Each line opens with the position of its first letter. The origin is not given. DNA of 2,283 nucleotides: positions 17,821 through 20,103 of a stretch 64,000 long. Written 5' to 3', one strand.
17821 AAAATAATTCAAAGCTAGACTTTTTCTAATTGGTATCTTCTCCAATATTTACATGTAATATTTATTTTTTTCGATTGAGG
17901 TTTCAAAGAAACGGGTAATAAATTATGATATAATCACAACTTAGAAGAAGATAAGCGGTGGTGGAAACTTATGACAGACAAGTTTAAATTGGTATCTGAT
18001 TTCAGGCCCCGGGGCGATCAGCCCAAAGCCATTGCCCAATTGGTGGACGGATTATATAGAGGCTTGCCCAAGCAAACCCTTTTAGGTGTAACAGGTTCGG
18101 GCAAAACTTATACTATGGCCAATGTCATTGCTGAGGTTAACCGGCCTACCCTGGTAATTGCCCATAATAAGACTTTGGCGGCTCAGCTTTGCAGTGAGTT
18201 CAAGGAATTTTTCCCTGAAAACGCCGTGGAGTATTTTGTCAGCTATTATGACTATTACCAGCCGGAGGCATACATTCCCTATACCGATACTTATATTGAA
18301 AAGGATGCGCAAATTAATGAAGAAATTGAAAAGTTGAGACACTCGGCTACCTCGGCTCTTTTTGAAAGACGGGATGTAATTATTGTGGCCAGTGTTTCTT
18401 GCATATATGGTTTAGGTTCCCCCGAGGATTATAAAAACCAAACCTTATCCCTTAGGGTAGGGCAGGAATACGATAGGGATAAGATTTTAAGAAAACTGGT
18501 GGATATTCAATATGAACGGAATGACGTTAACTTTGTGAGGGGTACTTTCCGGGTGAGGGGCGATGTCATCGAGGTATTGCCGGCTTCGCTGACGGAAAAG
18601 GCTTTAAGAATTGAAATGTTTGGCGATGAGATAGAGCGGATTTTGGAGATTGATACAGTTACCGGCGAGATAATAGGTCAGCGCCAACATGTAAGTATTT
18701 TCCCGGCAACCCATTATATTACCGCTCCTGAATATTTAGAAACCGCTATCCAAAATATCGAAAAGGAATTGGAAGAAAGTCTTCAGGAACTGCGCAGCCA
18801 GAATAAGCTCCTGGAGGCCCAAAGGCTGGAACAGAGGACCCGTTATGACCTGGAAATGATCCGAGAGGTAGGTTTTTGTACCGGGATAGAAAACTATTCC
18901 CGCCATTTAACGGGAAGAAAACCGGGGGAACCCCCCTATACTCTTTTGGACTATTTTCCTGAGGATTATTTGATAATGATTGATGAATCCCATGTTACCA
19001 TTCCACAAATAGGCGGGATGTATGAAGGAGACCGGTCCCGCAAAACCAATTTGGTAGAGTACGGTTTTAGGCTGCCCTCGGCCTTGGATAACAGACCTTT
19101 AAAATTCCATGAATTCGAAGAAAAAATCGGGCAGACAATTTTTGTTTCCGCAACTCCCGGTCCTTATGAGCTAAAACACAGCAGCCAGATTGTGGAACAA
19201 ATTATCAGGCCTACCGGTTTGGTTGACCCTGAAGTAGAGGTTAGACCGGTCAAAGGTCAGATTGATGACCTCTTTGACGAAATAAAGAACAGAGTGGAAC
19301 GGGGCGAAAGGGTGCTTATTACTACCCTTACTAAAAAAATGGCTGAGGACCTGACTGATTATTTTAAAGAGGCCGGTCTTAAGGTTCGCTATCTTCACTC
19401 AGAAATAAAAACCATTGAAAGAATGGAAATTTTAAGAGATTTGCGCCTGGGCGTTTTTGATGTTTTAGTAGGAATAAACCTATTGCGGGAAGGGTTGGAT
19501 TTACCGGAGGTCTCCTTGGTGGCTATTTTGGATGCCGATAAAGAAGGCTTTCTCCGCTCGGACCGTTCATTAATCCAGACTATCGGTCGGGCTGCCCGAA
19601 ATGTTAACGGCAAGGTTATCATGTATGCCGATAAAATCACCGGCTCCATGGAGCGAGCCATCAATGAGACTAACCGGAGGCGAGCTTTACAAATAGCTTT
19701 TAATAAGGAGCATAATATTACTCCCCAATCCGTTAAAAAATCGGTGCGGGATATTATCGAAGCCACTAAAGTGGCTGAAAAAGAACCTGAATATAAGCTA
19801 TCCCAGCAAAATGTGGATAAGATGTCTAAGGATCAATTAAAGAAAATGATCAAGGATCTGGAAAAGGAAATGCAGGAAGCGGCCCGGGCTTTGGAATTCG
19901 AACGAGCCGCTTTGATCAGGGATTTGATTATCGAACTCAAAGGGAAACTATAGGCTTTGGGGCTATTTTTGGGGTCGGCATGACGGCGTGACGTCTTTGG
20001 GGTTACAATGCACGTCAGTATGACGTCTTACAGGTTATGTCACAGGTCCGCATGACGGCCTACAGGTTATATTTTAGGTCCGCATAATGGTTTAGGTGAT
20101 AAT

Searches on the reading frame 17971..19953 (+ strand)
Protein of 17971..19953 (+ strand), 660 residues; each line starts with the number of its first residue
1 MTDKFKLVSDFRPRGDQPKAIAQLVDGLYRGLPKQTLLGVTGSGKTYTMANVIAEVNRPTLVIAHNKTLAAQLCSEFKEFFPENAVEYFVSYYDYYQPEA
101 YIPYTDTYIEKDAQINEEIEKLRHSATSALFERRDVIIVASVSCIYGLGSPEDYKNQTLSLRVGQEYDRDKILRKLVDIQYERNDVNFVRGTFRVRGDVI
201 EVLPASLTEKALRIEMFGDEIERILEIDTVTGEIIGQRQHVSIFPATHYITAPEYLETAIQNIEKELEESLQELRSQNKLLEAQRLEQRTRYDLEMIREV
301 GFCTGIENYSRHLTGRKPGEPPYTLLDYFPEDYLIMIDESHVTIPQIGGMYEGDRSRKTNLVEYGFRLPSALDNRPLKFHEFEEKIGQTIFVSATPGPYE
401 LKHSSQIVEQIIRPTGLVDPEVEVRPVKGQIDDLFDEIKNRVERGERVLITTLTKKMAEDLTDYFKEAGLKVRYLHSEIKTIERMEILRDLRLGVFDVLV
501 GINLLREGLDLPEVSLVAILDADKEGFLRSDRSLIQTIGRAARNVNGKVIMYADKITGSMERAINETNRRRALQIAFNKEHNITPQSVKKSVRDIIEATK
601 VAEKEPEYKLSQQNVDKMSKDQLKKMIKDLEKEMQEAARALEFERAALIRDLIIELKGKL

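Call 13: find_encoding_contigs(protein=window:17971-19953:+, flank=2000, max_places=4)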
Protein window:17971-19953:+ (660 aa): no gene with exactly this product is on record in the collection.

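Call 74: search_protein_families(library=pfam, proteins=[window:17971-19953:+], max_evalue=0.00001)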
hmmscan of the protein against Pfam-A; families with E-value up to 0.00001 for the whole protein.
window:17971-19953:+ (660 aa): 6 families
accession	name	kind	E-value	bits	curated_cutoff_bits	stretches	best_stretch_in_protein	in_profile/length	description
PF17757.6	UvrB_inter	-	4.1e-35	120.2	22.9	1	159-249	1-91/91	UvrB interaction domain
PF12344.14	UvrB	-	1.4e-23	82.9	27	1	551-593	1-43/43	Ultra-violet resistance protein B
PF00271.37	Helicase_C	-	7.4e-21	74.9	23.5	1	432-544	4-109/110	Helicase conserved C-terminal domain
PF04851.21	ResIII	-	2.9e-11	44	22.5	1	11-87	2-83/164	Type III restriction enzyme, res subunit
PF02151.25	UVR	-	1.3e-10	41.1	21.5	1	624-657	1-34/36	UvrB/uvrC motif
PF00270.35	DEAD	-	7e-06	26.3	26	0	35-85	17-73/167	DEAD/DEAH box helicase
